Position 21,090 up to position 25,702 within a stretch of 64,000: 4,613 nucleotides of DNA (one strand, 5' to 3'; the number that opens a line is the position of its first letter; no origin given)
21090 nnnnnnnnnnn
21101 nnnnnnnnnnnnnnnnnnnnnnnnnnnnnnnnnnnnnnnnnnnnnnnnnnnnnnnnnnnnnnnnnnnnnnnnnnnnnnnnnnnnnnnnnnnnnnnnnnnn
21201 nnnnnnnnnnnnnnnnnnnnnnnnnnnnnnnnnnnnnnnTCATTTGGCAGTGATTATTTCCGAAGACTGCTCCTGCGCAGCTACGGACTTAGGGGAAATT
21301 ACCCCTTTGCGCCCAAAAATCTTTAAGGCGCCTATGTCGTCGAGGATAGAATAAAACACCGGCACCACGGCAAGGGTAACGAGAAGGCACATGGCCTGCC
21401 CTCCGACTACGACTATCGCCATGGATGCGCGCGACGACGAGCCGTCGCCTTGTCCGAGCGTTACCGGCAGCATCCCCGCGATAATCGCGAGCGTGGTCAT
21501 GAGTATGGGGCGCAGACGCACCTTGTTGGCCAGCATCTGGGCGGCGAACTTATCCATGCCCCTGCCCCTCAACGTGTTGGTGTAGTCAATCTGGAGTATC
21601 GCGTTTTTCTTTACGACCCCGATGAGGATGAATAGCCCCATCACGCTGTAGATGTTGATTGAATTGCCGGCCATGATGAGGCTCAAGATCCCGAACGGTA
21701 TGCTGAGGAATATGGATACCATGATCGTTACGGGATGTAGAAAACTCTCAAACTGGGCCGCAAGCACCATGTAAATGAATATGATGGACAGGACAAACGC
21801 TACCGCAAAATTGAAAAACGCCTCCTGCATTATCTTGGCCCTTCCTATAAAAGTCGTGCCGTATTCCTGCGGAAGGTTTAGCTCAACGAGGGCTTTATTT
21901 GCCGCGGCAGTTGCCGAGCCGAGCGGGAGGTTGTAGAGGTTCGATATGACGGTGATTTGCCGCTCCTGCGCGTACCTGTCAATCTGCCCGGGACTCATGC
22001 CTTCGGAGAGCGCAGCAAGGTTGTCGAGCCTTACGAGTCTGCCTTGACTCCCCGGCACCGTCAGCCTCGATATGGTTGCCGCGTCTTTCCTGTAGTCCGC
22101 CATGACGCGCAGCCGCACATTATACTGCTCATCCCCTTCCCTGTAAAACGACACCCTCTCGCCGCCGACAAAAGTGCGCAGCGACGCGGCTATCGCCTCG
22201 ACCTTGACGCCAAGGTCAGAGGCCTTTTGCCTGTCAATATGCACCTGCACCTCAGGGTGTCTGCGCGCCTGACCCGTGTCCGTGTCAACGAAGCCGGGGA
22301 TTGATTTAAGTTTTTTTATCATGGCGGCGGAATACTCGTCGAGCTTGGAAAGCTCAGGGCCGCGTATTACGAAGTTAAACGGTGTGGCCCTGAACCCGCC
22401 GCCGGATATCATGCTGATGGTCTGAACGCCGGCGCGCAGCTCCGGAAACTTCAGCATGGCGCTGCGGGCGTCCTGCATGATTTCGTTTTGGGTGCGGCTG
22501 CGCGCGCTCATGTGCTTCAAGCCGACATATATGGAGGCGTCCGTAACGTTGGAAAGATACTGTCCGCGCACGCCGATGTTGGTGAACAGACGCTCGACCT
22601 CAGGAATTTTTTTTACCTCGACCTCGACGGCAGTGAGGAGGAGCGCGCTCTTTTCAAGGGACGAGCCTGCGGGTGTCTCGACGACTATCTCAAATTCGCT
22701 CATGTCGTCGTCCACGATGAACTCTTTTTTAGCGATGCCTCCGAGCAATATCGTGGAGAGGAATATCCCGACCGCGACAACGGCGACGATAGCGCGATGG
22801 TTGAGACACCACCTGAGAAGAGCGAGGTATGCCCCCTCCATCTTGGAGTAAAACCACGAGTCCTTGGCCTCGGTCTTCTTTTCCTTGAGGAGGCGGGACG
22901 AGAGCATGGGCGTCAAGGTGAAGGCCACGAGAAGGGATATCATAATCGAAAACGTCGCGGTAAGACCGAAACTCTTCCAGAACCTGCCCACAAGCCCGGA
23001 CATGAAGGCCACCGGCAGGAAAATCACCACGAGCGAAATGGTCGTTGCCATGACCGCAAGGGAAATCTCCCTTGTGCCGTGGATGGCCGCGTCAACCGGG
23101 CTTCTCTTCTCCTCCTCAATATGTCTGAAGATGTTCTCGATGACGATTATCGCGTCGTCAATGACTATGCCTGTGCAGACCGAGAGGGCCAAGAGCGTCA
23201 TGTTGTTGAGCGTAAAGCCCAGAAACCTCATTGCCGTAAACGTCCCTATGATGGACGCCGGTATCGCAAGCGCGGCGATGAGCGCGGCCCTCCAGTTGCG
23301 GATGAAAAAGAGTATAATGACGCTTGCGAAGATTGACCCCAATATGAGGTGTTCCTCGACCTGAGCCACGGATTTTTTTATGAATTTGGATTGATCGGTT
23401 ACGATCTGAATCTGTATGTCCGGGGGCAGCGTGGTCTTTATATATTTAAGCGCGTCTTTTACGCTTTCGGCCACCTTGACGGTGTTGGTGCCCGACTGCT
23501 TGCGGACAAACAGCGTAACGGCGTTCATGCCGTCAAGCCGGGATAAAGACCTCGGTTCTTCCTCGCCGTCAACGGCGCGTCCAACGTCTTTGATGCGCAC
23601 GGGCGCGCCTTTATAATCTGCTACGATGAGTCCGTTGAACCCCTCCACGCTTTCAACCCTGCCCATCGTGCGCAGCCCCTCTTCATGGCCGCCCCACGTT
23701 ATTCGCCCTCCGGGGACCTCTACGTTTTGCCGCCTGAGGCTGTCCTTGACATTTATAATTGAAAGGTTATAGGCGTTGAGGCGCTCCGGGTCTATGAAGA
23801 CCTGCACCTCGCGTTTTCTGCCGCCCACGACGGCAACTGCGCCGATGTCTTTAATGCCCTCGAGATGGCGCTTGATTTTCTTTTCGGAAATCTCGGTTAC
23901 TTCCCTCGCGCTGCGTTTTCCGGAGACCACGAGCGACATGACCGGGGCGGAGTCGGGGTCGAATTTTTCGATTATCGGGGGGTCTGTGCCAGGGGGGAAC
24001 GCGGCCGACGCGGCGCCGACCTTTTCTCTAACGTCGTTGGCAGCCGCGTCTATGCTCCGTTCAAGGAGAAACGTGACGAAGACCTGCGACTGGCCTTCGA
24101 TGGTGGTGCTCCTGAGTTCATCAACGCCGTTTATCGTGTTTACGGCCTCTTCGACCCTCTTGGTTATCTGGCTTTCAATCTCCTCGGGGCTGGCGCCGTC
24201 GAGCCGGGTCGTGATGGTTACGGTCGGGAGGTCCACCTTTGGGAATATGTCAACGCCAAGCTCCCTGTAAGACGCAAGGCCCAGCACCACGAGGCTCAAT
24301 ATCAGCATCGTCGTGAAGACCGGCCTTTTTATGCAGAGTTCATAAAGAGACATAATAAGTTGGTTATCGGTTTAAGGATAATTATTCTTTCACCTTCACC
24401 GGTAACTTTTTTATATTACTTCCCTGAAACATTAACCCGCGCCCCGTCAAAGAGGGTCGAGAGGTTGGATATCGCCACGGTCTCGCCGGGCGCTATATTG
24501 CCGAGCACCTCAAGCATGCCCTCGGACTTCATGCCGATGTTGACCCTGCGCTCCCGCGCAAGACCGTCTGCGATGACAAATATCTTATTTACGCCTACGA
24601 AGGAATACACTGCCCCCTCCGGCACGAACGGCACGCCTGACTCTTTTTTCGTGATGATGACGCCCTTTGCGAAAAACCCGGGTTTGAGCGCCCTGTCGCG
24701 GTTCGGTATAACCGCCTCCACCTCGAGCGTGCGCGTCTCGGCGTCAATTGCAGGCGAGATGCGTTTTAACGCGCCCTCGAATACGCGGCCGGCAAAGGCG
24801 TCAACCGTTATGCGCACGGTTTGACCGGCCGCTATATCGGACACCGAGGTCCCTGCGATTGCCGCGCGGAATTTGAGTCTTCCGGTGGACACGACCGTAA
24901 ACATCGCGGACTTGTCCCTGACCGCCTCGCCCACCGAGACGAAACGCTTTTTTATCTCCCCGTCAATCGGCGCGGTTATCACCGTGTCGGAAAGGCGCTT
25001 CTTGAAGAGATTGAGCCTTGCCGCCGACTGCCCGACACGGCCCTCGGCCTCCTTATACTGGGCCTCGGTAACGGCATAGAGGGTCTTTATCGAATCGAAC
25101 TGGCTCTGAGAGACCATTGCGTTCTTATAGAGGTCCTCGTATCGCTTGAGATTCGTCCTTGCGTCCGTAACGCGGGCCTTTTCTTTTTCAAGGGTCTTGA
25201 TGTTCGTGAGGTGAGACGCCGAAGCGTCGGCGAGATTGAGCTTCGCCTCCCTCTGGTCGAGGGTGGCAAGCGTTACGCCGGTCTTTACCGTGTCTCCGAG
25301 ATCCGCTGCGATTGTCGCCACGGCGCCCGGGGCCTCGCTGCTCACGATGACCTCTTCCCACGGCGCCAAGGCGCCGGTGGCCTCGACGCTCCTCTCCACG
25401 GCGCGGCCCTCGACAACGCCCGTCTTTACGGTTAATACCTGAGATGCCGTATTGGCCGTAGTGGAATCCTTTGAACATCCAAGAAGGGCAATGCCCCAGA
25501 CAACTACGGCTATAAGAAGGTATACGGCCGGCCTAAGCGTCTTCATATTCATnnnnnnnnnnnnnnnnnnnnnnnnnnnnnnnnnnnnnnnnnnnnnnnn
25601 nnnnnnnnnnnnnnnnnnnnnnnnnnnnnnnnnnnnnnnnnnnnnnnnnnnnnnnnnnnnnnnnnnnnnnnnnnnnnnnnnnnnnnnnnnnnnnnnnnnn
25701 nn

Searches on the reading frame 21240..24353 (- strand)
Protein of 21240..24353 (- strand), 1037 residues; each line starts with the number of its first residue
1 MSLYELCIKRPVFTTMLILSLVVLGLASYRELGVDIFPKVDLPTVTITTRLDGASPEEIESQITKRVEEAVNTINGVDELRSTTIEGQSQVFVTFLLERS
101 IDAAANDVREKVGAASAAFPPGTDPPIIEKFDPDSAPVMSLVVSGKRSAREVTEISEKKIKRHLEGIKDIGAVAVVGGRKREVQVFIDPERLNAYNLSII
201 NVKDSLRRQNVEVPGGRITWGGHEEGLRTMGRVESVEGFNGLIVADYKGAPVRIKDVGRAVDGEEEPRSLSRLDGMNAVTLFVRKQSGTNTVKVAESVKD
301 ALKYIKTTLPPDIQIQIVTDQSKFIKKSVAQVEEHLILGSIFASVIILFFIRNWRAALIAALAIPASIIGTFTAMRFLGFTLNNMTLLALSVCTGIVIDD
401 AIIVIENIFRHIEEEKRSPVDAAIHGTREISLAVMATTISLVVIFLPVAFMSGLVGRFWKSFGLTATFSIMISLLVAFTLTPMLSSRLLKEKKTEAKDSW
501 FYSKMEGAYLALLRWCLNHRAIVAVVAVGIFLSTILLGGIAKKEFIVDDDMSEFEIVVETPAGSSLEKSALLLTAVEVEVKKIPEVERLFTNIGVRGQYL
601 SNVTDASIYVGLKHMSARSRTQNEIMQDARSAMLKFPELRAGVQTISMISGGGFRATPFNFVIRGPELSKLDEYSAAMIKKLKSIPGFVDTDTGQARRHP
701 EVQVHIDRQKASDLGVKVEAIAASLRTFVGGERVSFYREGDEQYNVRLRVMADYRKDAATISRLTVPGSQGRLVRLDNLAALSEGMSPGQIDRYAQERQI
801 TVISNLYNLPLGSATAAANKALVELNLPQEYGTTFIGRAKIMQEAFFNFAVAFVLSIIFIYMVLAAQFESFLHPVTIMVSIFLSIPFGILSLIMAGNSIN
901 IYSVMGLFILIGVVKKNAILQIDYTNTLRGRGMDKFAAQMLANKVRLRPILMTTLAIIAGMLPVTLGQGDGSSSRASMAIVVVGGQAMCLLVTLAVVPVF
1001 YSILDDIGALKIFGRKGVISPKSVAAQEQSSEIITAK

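Call 32: search_protein_families(library=pfam, proteins=[window:21240-24353:-], max_evalue=0.01)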
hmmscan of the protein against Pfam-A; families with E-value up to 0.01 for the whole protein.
window:21240-24353:- (1037 aa): 2 families
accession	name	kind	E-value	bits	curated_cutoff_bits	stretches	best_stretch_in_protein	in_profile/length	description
PF00873.25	ACR_tran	-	1.1e-261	871.3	28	1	4-1004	2-1020/1021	AcrB/AcrD/AcrF family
PF02355.23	SecD_SecF_C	-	4.4e-05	23.4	20.5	1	336-472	33-170/189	Protein export membrane protein SecD/SecF, C-terminal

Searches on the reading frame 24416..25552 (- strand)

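Call 32: search_protein_families(library=pfam, proteins=[window:24416-25552:-], max_evalue=0.01)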
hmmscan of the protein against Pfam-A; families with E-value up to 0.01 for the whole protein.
window:24416-25552:- (378 aa): 3 families
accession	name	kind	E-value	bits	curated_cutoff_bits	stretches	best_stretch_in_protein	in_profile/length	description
PF16576.10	HlyD_D23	-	2e-25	89.8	30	1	53-295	3-214/214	Barrel-sandwich domain of CusB or HlyD membrane-fusion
PF13437.12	HlyD_3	-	6.5e-18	65.9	22.2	1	191-292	1-106/106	HlyD family secretion protein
PF00364.28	Biotin_lipoyl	-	0.0015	18.7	22.1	0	68-98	43-73/73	Biotin-requiring enzyme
